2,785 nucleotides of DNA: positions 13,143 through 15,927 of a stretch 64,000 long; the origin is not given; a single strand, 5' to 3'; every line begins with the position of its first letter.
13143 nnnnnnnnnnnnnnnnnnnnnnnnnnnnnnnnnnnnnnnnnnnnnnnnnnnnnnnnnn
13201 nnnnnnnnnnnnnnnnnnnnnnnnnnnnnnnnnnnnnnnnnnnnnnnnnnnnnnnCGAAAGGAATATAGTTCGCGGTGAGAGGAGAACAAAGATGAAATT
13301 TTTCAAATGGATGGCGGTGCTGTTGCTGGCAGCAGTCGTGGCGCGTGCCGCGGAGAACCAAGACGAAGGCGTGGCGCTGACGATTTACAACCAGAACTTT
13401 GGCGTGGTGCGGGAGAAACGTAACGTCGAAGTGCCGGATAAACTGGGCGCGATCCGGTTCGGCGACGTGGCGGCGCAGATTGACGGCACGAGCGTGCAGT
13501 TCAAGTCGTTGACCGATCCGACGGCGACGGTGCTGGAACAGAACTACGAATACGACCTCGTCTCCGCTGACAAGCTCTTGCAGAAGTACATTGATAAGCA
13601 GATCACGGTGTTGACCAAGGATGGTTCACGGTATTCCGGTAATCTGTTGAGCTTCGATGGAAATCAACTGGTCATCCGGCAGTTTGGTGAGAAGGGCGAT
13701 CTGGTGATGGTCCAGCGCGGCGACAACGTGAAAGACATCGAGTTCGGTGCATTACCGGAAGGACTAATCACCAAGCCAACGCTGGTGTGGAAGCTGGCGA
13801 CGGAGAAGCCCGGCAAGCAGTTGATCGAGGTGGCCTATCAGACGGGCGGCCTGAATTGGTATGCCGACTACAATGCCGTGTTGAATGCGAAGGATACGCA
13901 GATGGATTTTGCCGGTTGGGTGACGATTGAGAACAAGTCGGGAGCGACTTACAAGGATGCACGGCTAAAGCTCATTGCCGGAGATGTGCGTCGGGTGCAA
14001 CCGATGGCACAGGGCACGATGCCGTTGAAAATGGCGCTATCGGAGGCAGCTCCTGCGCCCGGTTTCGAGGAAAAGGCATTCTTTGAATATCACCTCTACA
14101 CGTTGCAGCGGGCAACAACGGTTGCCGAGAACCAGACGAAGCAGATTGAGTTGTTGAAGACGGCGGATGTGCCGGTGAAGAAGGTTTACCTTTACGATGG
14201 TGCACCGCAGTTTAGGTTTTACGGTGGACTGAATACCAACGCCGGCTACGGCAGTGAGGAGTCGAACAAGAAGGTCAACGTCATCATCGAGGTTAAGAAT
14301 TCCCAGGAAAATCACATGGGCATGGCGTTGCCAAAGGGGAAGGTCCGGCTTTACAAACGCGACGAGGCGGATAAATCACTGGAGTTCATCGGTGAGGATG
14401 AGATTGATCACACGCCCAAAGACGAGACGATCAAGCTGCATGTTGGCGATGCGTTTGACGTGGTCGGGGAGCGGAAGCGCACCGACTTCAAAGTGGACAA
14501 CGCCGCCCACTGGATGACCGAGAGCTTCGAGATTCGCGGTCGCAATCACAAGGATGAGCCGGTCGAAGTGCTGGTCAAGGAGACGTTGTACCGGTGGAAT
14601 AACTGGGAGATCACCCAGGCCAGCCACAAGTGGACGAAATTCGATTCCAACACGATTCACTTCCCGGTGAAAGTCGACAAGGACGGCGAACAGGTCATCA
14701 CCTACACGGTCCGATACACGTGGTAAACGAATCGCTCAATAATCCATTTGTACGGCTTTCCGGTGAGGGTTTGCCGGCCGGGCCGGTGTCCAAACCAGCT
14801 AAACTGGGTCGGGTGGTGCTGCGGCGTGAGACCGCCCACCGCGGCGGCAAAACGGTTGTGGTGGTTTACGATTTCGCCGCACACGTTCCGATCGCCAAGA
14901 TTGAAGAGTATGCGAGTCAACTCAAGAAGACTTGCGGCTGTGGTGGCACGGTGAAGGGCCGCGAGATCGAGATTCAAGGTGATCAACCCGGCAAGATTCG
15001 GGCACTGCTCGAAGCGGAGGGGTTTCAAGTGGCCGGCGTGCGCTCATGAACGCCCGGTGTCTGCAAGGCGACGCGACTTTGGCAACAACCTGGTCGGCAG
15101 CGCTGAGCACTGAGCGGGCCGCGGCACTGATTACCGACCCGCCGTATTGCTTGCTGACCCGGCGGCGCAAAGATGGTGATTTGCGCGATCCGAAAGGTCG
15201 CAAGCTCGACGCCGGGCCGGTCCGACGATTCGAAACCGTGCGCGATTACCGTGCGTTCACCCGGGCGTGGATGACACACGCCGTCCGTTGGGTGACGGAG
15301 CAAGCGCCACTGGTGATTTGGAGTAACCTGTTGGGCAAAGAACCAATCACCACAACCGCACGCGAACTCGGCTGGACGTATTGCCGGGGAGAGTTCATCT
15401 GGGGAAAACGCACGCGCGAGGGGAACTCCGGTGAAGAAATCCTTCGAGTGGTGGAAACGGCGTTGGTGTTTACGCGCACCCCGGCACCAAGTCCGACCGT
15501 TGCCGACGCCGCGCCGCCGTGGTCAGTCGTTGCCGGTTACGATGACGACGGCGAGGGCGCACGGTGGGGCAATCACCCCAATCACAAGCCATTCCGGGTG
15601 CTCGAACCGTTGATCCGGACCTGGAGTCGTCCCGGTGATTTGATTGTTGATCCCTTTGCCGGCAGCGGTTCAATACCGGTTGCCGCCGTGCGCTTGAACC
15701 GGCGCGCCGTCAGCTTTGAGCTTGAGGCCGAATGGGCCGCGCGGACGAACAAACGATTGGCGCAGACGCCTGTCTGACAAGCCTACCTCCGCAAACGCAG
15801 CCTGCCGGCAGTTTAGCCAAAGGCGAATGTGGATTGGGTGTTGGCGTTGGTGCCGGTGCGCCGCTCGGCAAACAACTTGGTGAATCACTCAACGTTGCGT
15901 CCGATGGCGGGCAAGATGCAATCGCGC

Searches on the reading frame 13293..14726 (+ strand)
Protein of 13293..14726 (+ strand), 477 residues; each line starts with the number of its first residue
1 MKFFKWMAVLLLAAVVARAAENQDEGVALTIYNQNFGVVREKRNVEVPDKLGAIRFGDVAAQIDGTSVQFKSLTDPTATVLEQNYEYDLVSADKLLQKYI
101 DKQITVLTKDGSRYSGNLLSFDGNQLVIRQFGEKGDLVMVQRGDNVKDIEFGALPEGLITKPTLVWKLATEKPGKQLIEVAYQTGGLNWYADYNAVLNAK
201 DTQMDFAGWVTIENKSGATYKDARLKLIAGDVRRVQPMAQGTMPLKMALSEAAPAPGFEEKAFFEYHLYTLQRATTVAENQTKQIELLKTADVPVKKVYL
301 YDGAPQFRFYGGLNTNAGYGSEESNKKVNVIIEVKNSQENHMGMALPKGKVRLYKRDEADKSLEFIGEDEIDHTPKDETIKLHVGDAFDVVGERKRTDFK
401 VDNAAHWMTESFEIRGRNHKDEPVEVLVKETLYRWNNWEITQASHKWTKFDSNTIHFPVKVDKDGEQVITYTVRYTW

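Call 3: search_protein_families(library=pfam, proteins=[window:13293-14726:+], max_evalue=0.1)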
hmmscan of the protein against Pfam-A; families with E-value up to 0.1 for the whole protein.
window:13293-14726:+ (477 aa): 2 families
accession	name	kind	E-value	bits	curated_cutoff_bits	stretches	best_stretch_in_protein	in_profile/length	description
PF01423.28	LSM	-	1.1e-05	25.4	23.4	1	94-123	1-30/66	LSM domain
PF13598.12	DUF4139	-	2.1e-05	24.8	31.8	1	178-475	1-201/205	Domain of unknown function (DUF4139)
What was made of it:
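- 13293..14726 (+): D: stand-alone long-form DUF4139 protein (477 aa) with a signal peptide and an Sm/SH3-like insert at about residues 91-150. PF13598 E 2e-5 and LSM 25.4 bits, above GA 23.4 (call 3).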

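Call 4: search_protein_families(library=ncbifam, proteins=[window:13293-14726:+], max_evalue=0.1)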
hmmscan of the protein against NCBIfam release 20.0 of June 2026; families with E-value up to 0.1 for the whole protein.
window:13293-14726:+ (477 aa): 3 families
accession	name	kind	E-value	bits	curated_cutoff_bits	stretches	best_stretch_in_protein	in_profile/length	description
TIGR02231.1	TIGR02231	subfamily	0.0004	19.2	112.6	1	163-245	180-257/524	mucoidy inhibitor MuiA family protein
NF041655.1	MM0924_fam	subfamily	0.021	14.5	45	1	93-129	2-38/57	MM0924 family protein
NF002531.0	PRK02001.1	equivalog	0.078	12.8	123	0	97-129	86-118/154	ribosome assembly cofactor RimP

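Call 49: find_homologous_proteins(query=window:13293-14726:+)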
Query window:13293-14726:+ (477 aa): 8000 proteins with E <= 0.001 among 8000 candidates; the best 120 are listed.
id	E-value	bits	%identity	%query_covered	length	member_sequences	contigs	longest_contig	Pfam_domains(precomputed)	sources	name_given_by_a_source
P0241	0.0e+0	1083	100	100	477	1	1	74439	PF13598.13,PF01423.29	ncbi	-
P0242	1.6e-262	889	83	99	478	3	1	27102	PF13598.13,PF01423.29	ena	-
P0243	6.6e-260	881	85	95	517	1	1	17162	PF13598.13,PF01423.29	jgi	jgi:hypothetical protein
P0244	5.7e-258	874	86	95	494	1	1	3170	PF13598.13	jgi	jgi:hypothetical protein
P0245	2.7e-257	872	83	96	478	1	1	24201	PF13598.13,PF01423.29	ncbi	-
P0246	1.3e-256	870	80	99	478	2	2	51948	PF13598.13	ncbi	-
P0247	1.6e-255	866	81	98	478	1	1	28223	PF13598.13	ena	-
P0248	4.7e-254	862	81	98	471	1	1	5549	PF13598.13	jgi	jgi:hypothetical protein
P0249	4.7e-254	862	79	100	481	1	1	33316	PF13598.13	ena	-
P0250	5.4e-254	861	82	99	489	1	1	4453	PF13598.13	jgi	jgi:hypothetical protein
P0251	6.1e-254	861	81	98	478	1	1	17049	PF13598.13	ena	-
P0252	2.1e-253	859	79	100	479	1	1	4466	PF13598.13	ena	-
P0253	2.2e-253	859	79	100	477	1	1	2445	PF13598.13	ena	-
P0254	2.3e-253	859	80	100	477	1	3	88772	PF13598.13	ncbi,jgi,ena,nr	ncbi:MAG TPA: DUF4139 domain-containing protein [Verrucomicrobiae bacterium]|nr:DUF4139 domain-conta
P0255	2.6e-253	859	80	99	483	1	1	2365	PF13598.13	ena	-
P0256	3.4e-253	859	80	100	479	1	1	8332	PF13598.13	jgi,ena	-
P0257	9.1e-253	857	82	95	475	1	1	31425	PF13598.13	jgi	jgi:hypothetical protein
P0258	1.6e-252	856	80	98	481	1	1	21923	PF13598.13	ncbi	-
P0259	3.8e-252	855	80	99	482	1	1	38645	PF13598.13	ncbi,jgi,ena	ncbi:MAG: DUF4139 domain-containing protein [Verrucomicrobiia bacterium]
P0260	7.6e-252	854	80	100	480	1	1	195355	PF13598.13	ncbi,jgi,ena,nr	ncbi:MAG TPA: DUF4139 domain-containing protein [Verrucomicrobiae bacterium]|nr:DUF4139 domain-conta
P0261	8.5e-252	854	78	100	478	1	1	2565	PF13598.13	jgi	jgi:hypothetical protein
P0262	1.0e-251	854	81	96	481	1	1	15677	PF13598.13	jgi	jgi:hypothetical protein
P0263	1.2e-251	854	80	99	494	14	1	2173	PF13598.13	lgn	-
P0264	1.4e-251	853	81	96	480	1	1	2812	PF13598.13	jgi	jgi:hypothetical protein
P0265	1.7e-251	853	80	98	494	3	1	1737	PF13598.13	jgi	jgi:hypothetical protein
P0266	2.3e-251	853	80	99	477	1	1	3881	PF13598.13,PF01423.29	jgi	jgi:hypothetical protein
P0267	4.4e-251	852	80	98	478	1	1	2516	PF13598.13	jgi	jgi:hypothetical protein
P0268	5.4e-251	851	80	99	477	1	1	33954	PF13598.13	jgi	jgi:hypothetical protein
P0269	8.3e-251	851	82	96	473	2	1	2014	PF13598.13,PF01423.29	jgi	jgi:hypothetical protein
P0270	9.8e-251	851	81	96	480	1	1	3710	PF13598.13,PF01423.29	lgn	-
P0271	3.0e-250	849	81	96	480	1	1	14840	PF13598.13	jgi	jgi:hypothetical protein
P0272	3.0e-250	849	82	96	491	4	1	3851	PF13598.13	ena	-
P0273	3.0e-250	849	80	99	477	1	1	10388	PF13598.13,PF01423.29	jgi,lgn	jgi:hypothetical protein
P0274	3.7e-250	849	80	99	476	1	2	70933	PF13598.13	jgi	jgi:hypothetical protein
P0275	6.6e-250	848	82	95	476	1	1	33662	PF13598.13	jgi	jgi:hypothetical protein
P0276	8.5e-250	848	79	100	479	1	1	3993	PF13598.13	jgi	jgi:hypothetical protein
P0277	1.3e-249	847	78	100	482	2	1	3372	PF13598.13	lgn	-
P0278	1.6e-249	847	81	95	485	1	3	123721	PF13598.13,PF01423.29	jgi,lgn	jgi:hypothetical protein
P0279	2.7e-249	846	80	96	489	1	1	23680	PF13598.13,PF01423.29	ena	-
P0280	3.2e-249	846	81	95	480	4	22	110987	PF13598.13,PF01423.29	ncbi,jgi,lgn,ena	jgi:hypothetical protein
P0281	3.2e-249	846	80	97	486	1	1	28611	PF13598.13,PF01423.29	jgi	jgi:hypothetical protein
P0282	3.7e-249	845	81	95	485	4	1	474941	PF13598.13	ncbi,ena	-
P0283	4.4e-249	845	80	96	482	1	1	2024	PF13598.13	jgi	jgi:hypothetical protein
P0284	4.5e-249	845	80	99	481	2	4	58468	PF13598.13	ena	-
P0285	5.4e-249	845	80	99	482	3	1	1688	PF13598.13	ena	-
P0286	5.8e-249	845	82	95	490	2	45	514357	PF13598.13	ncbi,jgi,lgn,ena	ncbi:MAG: DUF4139 domain-containing protein [Verrucomicrobiia bacterium]|jgi:hypothetical protein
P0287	1.2e-248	844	80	96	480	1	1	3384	PF13598.13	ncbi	-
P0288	1.5e-248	843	79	99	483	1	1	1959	PF13598.13,PF01423.29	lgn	-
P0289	1.8e-248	843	79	99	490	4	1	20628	PF13598.13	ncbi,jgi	ncbi:MAG: DUF4139 domain-containing protein [Verrucomicrobiia bacterium]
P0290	1.8e-248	843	79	99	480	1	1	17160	PF13598.13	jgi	-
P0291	2.5e-248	843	78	100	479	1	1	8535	PF13598.13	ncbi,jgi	jgi:hypothetical protein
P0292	2.8e-248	843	81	96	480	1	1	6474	PF13598.13,PF01423.29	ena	-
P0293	3.6e-248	842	81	95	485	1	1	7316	PF13598.13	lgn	-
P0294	5.1e-248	842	80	96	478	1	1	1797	PF13598.13,PF01423.29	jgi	jgi:hypothetical protein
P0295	7.2e-248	841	78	99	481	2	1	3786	PF13598.13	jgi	-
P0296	7.6e-248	841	80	97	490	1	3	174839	PF13598.13,PF01423.29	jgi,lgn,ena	jgi:hypothetical protein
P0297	1.1e-247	841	80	96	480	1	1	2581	PF13598.13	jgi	-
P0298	1.3e-247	840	79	99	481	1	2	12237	PF13598.13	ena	-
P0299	1.5e-247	840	80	99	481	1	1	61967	PF13598.13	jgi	jgi:hypothetical protein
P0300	2.0e-247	840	79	98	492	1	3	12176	PF13598.13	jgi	jgi:hypothetical protein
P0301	2.0e-247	840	79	98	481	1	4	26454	PF13598.13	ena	-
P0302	2.4e-247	839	79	98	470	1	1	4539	PF13598.13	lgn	-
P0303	3.3e-247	839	77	100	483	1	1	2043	PF13598.13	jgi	jgi:hypothetical protein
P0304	3.4e-247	839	80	95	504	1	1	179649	PF13598.13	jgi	jgi:hypothetical protein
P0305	3.4e-247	839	79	98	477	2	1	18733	PF13598.13,PF01423.29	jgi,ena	-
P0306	3.6e-247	839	80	96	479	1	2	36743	PF13598.13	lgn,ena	-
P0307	3.7e-247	839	80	96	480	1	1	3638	PF13598.13,PF01423.29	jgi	jgi:hypothetical protein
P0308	4.1e-247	839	79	100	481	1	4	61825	PF13598.13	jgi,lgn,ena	jgi:hypothetical protein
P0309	4.2e-247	839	77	100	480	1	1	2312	PF13598.13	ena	-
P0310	4.7e-247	839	80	95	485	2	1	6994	PF13598.13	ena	-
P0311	4.8e-247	838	80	97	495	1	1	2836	PF13598.13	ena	-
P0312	6.3e-247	838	80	98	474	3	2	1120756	PF13598.13,PF01423.29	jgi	jgi:hypothetical protein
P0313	8.8e-247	838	78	100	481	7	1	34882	PF13598.13,PF01423.29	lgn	-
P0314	1.2e-246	837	79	99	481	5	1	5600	PF13598.13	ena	-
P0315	1.7e-246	837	80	96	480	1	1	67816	PF13598.13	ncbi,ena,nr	ncbi:MAG TPA: DUF4139 domain-containing protein [Verrucomicrobiae bacterium]|nr:DUF4139 domain-conta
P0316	2.3e-246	836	80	95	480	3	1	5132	PF13598.13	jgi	-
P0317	2.6e-246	836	79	96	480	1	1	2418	PF13598.13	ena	-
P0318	3.0e-246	836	80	95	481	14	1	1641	PF13598.13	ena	-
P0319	4.6e-246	835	79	99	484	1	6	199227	PF13598.13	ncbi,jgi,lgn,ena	jgi:hypothetical protein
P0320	5.5e-246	835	81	95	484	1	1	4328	PF13598.13,PF01423.29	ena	-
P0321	9.7e-246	834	78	99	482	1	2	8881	PF13598.13,PF01423.29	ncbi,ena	-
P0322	1.3e-245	834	77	100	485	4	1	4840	PF13598.13,PF01423.29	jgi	jgi:hypothetical protein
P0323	1.5e-245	834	76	100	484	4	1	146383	PF13598.13,PF01423.29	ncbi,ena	-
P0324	1.5e-245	834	79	99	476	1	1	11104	PF13598.13,PF01423.29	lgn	-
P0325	1.5e-245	834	78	100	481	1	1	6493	PF13598.13,PF01423.29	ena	-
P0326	3.6e-245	832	77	100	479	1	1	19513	PF13598.13,PF01423.29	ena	-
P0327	4.8e-245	832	78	100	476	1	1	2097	PF13598.13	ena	-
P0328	5.1e-245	832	78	99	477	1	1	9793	PF13598.13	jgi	jgi:hypothetical protein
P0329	6.6e-245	831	78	100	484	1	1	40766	PF13598.13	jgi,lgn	jgi:hypothetical protein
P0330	1.2e-244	831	77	100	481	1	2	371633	PF13598.13,PF01423.29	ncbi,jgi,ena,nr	ncbi:MAG TPA: DUF4139 domain-containing protein [Verrucomicrobiae bacterium]|nr:DUF4139 domain-conta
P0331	1.3e-244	830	78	99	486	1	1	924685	PF13598.13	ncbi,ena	-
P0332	2.3e-244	830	81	95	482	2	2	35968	PF13598.13,PF01423.29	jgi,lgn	jgi:hypothetical protein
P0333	3.1e-244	829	81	95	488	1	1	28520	PF13598.13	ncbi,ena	-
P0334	3.7e-244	829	80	95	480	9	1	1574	PF13598.13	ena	-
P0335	6.5e-244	828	80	95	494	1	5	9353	PF13598.13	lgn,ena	-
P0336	8.6e-244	828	80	95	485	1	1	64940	PF13598.13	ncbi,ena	-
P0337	1.3e-243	827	79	96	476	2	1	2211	PF13598.13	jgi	-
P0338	1.4e-243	827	77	99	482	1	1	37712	PF13598.13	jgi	jgi:hypothetical protein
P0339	2.4e-243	826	77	100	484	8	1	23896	PF13598.13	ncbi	ncbi:MAG: hypothetical protein ABSD58_17715 [Verrucomicrobiia bacterium]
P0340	2.4e-243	826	77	100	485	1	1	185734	PF13598.13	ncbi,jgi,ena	ncbi:MAG: DUF4139 domain-containing protein [Verrucomicrobiia bacterium]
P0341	2.4e-243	826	79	95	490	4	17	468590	PF13598.13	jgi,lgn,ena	jgi:hypothetical protein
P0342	3.3e-243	826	79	96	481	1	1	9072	PF13598.13,PF01423.29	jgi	-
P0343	5.0e-243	825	77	100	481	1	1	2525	PF13598.13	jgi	-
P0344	8.0e-243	825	79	96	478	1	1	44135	PF13598.13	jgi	jgi:hypothetical protein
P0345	1.3e-242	824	77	99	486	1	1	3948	PF13598.13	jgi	jgi:hypothetical protein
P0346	1.5e-242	824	76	99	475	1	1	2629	PF13598.13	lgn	-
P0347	3.0e-242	823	77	99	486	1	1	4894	PF13598.13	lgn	-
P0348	4.5e-242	822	80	95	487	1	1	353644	PF13598.13,PF01423.29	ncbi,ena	-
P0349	4.7e-242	822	76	99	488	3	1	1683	PF13598.13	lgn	-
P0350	5.9e-242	822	77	100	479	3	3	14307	PF13598.13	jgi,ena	-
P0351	1.2e-241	821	79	95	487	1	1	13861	PF13598.13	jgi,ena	-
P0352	1.5e-241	820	77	99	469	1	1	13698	PF13598.13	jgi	jgi:hypothetical protein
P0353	3.4e-241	819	76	100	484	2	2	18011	PF13598.13,PF01423.29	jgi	jgi:hypothetical protein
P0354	5.4e-241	819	76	99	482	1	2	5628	PF13598.13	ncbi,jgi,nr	ncbi:hypothetical protein HQ590_06040 [bacterium]|nr:hypothetical protein [bacterium]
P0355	6.4e-241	818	79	96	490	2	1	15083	PF13598.13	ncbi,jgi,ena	-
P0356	1.1e-240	818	80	95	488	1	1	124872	PF13598.13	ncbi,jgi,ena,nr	ncbi:MAG TPA: DUF4139 domain-containing protein [Verrucomicrobiae bacterium]|nr:DUF4139 domain-conta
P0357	2.4e-240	816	78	99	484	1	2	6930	PF13598.13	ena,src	-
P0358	9.4e-240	814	79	96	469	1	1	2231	PF13598.13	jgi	jgi:hypothetical protein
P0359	2.4e-239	813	78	96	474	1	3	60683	PF13598.13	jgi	jgi:hypothetical protein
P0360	6.3e-239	812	75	99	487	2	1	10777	PF13598.13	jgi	-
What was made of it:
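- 13293..14726 (+): Orthologues at 75-86% identity are annotated DUF4139 (call 49).
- On DUF4139 (PF13598): D orthologues are flagged PF13598 in the precomputed data (call 49).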

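Call 75: find_encoding_contigs(protein=P0286, flank=6000, max_places=2)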
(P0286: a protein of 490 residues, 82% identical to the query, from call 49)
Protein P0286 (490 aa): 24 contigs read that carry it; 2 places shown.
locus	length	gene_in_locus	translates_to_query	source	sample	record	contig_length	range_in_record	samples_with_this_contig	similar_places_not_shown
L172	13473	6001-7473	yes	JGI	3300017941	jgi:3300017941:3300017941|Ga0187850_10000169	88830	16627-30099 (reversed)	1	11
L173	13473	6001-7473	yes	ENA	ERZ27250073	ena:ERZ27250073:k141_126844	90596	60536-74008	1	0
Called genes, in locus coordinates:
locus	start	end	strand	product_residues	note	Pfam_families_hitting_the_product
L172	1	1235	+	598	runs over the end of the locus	PF01368:DHH, PF02272:DHHA1, PF17768:RecJ_OB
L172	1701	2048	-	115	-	PF00830:Ribosomal_L28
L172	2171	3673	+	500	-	PF01266:DAO, PF16901:DAO_C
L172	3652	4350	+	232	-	PF03009:GDPD, PF13653:GDPD_2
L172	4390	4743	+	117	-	-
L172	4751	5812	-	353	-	PF04055:Radical_SAM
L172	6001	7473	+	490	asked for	PF13598:DUF4139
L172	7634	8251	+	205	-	PF00702:Hydrolase, PF12710:HAD (faint), PF13419:HAD_2, PF13242:Hydrolase_like (weak)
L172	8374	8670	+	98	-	PF03091:CutA1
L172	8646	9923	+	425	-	PF13174:TPR_6 (faint), PF13646:HEAT_2, PF13098:Thioredoxin_2, PF13899:Thioredoxin_7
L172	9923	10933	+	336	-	-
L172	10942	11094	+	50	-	-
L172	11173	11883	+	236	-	PF01479:S4, PF00849:PseudoU_synth_2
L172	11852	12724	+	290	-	PF08239:SH3_3, PF06347:SH3_4 (weak), PF08239:SH3_3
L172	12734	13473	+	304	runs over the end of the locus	PF00763:THF_DHG_CYH, PF02882:THF_DHG_CYH_C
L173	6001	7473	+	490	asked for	PF13598:DUF4139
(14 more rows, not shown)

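Call 76: find_encoding_contigs(protein=P0260, flank=6000, max_places=1)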
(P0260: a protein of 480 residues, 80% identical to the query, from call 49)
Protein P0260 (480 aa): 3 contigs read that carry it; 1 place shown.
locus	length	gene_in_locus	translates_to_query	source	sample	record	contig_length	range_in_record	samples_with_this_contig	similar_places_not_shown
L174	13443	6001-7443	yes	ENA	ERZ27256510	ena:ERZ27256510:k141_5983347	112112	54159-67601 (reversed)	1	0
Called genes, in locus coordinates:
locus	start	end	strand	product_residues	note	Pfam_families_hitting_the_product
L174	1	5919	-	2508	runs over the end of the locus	PF00890:FAD_binding_2 (weak), PF01946:Thi4, PF12831:FAD_oxidored, PF05187:Fer4_ETF_QO, PF02770:Acyl-CoA_dh_M, PF00441:Acyl-CoA_dh_1, PF01012:ETF, PF00766:ETF_alpha, +8 more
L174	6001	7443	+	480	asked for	PF13598:DUF4139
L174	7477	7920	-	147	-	PF00072:Response_reg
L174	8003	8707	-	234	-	-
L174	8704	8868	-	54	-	-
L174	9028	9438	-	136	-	-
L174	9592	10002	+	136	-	PF00903:Glyoxalase, PF06983:3-dmu-9_3-mt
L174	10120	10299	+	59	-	PF06348:DUF1059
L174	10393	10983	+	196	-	PF00881:Nitroreductase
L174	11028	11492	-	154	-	-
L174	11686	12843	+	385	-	PF01555:N6_N4_Mtase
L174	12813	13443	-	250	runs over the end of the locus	-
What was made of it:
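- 13293..14726 (+): It is a singleton in relatives (calls 75, 76).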

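Call 81: search_protein_families(library=padloc, proteins=[window:13293-14726:+], max_evalue=0.01)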
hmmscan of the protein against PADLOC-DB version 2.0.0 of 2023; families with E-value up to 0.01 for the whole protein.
window:13293-14726:+ (477 aa): 0 families

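Call 85: search_solved_structures(query=A4, max_evalue=10)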
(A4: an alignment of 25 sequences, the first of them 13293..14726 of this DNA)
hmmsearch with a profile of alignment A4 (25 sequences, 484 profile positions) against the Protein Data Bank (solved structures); distinct sequences matched with E-value up to 10: 10.
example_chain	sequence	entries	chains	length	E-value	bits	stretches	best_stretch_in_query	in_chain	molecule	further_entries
3jcr_8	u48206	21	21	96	0.018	16.9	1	103-154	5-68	LSm8 | U6 snRNA-associated Sm-like protein LSm8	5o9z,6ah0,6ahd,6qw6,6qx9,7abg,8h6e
3jcm_S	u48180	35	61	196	0.056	15.3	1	103-136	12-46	Small nuclear ribonucleoprotein-associated protein B | BJ4_G0014900.mRNA.1.CDS.1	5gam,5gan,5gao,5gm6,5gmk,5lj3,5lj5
6tfl_A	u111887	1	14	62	0.06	15.2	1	102-156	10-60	RNA-binding protein Lsm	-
6ppq_A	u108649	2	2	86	0.14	14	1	103-137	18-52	U6 snRNA-associated Sm-like protein LSm1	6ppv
5mki_A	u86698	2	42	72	0.22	13.3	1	103-154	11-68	Like-Sm ribonucleoprotein core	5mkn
1h64_1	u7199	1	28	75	0.43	12.4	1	103-156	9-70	SNRNP SM-LIKE PROTEIN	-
1m8v_A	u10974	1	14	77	0.46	12.3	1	103-156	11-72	PUTATIVE SNRNP SM-LIKE PROTEIN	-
8xi2_g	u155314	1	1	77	0.63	11.8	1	103-157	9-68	Small nuclear ribonucleoprotein G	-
3jb9_E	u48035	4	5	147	0.68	11.7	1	107-140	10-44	Small nuclear ribonucleoprotein-associated protein B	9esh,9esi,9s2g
4xq3_A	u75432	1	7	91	0.85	11.4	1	101-140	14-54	Like-Sm ribonucleoprotein core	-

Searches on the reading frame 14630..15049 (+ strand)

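Call 73: search_protein_families(library=pfam, proteins=[window:14630-15049:+], max_evalue=0.0001)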
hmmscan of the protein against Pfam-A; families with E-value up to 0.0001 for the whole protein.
window:14630-15049:+ (139 aa): 1 family
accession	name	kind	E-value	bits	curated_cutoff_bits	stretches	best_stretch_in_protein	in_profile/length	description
PF01253.27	SUI1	-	4e-14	53.2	25.5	1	60-132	3-76/77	Translation initiation factor SUI1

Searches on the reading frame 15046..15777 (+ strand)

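Call 73: search_protein_families(library=pfam, proteins=[window:15046-15777:+], max_evalue=0.0001)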
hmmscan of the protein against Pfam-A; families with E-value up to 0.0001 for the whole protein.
window:15046-15777:+ (243 aa): 2 families
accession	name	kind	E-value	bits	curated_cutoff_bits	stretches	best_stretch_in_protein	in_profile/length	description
PF01555.25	N6_N4_Mtase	-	2.3e-19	70.7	26.7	1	28-231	4-216/221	DNA methylase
PF01170.24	UPF0020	-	4.8e-05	23.6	22.3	0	194-235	26-74/197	RMKL-like, methyltransferase domain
